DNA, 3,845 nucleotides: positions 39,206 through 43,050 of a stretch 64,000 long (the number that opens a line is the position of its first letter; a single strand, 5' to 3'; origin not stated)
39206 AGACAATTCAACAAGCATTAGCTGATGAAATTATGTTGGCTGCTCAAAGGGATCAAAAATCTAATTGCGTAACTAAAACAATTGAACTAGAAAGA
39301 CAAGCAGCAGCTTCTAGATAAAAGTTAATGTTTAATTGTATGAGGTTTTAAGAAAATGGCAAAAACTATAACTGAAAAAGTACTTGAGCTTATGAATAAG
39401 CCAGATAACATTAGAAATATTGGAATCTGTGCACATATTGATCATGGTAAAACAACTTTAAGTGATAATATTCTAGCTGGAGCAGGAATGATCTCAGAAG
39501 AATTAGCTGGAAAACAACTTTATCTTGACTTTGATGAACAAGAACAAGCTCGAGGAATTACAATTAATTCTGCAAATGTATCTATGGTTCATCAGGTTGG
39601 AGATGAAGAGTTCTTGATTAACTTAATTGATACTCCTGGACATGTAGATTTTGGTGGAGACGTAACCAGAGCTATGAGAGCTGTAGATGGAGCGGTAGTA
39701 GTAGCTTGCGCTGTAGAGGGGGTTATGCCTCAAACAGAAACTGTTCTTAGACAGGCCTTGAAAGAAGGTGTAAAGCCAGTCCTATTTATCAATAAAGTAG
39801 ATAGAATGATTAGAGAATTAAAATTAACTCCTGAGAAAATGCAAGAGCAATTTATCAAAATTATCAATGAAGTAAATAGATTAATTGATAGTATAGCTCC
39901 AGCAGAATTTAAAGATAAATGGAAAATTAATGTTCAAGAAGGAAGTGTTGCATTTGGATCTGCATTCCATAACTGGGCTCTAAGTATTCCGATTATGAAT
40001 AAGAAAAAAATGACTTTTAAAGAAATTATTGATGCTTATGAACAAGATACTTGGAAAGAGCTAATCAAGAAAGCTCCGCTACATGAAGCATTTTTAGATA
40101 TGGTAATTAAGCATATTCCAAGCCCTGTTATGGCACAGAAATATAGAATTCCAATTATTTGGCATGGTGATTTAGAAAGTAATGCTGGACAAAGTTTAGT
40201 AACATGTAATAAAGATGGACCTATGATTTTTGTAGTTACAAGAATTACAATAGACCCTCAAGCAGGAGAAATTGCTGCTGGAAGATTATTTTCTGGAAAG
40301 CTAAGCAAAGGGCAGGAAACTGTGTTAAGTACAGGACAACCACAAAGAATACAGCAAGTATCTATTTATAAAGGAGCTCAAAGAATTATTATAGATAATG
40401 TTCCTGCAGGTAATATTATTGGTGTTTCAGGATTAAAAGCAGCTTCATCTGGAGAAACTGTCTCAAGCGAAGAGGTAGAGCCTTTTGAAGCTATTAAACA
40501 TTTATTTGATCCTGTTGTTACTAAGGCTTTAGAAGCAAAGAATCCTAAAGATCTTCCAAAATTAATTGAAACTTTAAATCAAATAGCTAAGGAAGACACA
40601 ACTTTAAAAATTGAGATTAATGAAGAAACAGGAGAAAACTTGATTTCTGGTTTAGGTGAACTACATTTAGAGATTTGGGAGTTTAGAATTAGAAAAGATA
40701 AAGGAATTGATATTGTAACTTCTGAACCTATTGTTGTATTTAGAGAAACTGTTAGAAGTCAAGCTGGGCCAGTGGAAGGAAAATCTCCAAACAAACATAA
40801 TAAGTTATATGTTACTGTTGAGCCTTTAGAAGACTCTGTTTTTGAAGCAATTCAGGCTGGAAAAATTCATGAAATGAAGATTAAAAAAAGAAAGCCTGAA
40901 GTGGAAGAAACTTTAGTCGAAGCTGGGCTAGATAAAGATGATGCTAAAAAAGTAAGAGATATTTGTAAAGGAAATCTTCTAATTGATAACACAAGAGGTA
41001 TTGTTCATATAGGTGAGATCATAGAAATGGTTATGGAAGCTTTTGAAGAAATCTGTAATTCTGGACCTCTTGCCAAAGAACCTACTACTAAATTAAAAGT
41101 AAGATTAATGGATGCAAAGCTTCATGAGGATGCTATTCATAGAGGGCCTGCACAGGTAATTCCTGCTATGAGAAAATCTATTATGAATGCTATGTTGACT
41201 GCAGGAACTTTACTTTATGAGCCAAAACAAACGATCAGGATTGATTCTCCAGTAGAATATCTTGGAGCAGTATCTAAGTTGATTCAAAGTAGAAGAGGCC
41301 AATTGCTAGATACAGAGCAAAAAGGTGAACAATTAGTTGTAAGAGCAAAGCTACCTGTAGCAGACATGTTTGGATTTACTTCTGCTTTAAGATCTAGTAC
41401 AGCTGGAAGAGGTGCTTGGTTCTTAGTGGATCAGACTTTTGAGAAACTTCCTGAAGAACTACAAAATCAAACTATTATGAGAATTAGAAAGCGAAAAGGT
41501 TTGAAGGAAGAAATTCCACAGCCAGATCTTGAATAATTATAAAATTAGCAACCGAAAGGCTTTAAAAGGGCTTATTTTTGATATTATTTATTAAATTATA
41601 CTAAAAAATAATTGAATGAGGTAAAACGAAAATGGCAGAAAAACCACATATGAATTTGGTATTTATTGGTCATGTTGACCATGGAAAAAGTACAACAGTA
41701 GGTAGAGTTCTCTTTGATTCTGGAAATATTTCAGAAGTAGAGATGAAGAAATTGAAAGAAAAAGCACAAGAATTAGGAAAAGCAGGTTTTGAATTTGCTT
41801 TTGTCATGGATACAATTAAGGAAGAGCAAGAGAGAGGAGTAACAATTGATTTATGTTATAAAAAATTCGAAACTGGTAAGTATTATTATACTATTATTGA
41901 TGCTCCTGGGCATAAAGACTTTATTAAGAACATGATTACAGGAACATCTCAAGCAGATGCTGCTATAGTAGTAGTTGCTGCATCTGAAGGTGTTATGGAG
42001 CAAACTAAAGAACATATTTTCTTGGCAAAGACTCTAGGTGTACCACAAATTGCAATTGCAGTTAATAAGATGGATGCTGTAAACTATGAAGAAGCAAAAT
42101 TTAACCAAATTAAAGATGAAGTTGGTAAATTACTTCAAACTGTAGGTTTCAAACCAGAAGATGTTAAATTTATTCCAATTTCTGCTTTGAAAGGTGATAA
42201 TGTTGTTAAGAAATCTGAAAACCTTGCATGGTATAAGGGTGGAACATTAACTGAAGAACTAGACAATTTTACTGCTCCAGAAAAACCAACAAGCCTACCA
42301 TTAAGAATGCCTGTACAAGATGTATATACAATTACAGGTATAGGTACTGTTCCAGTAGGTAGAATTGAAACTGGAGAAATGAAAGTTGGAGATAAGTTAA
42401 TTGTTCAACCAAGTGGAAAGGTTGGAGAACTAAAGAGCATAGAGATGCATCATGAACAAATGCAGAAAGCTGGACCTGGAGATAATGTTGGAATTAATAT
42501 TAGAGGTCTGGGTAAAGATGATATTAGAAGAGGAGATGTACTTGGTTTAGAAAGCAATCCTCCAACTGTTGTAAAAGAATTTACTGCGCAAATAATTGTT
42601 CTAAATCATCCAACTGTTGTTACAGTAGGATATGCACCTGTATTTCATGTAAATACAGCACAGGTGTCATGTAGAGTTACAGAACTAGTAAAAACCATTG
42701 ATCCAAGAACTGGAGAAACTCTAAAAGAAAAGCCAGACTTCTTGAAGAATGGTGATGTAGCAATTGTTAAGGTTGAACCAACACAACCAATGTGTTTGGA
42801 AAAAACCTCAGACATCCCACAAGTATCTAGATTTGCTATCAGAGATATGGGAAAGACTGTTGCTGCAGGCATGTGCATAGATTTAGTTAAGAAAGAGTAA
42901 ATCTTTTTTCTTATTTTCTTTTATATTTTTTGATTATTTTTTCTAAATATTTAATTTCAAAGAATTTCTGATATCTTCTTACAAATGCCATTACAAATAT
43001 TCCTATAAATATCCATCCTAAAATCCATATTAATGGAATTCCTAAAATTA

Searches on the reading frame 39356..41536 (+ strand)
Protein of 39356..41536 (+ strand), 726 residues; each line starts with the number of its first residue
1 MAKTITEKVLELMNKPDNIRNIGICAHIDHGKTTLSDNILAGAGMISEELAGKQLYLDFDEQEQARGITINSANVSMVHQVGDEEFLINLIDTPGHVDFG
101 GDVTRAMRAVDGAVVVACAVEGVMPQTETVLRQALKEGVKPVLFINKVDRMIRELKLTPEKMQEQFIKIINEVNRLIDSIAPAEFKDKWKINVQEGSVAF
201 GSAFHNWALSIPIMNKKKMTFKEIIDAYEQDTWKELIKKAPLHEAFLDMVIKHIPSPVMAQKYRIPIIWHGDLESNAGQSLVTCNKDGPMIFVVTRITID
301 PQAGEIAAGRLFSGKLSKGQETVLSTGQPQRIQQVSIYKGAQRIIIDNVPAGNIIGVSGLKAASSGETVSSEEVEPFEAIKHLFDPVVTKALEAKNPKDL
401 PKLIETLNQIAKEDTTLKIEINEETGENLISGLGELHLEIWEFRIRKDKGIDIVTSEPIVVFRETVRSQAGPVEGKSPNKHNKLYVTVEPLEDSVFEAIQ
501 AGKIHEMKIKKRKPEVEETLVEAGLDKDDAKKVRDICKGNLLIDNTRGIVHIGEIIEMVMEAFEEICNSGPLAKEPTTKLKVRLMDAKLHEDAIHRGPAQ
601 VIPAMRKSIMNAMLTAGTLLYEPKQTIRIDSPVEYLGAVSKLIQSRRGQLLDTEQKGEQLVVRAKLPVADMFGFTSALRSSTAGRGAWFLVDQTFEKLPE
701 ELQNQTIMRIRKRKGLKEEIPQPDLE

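Call 16: search_protein_families(library=pfam, proteins=[window:39356-41536:+])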
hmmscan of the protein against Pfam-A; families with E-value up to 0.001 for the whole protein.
window:39356-41536:+ (726 aa): 6 families
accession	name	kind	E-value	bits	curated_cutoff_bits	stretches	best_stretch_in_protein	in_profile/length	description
PF00009.33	GTP_EFTU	-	5.4e-58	196.1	26.5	1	18-256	2-188/188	Elongation factor Tu GTP binding domain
PF03764.24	EFG_IV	-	2.7e-23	82.5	24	1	509-616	9-120/121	Elongation factor G, domain IV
PF00679.30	EFG_C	-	1.1e-20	73.9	27.9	1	620-705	2-88/89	Elongation factor G C-terminus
PF14492.12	EFG_III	-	5.1e-20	71.7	27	1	385-456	3-74/75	Elongation Factor G, domain III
PF22042.2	EF-G_D2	-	9e-11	42.2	27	1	293-371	5-83/84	Elongation factor G domain 2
PF03144.31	GTP_EFTU_D2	-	3.1e-10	40.8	30.3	1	304-369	1-72/73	Elongation factor Tu domain 2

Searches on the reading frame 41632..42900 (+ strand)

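Call 46: search_protein_families(library=pfam, proteins=[window:41632-42900:+])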
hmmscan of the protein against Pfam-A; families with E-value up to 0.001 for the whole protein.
window:41632-42900:+ (422 aa): 6 families
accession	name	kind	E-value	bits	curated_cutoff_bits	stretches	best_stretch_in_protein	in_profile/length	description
PF00009.33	GTP_EFTU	-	2e-60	204.1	26.5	1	4-205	1-177/188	Elongation factor Tu GTP binding domain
PF22594.2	GTP-eEF1A_C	-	3.3e-37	127.4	27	1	316-415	1-100/101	GTP-eEF1A C-terminal domain-like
PF03143.23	GTP_EFTU_D3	-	9.3e-29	100.3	27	1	311-416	2-103/106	Elongation factor Tu C-terminal domain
PF03144.31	GTP_EFTU_D2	-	1.8e-19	70.4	30.3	1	238-304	1-72/73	Elongation factor Tu domain 2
PF14578.12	GTP_EFTU_D4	-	7.4e-06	26.2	23.8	1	242-304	21-85/86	Elongation factor Tu domain 4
PF01926.29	MMR_HSR1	-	0.00013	22.5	21.9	0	63-145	25-112/113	50S ribosome-binding GTPase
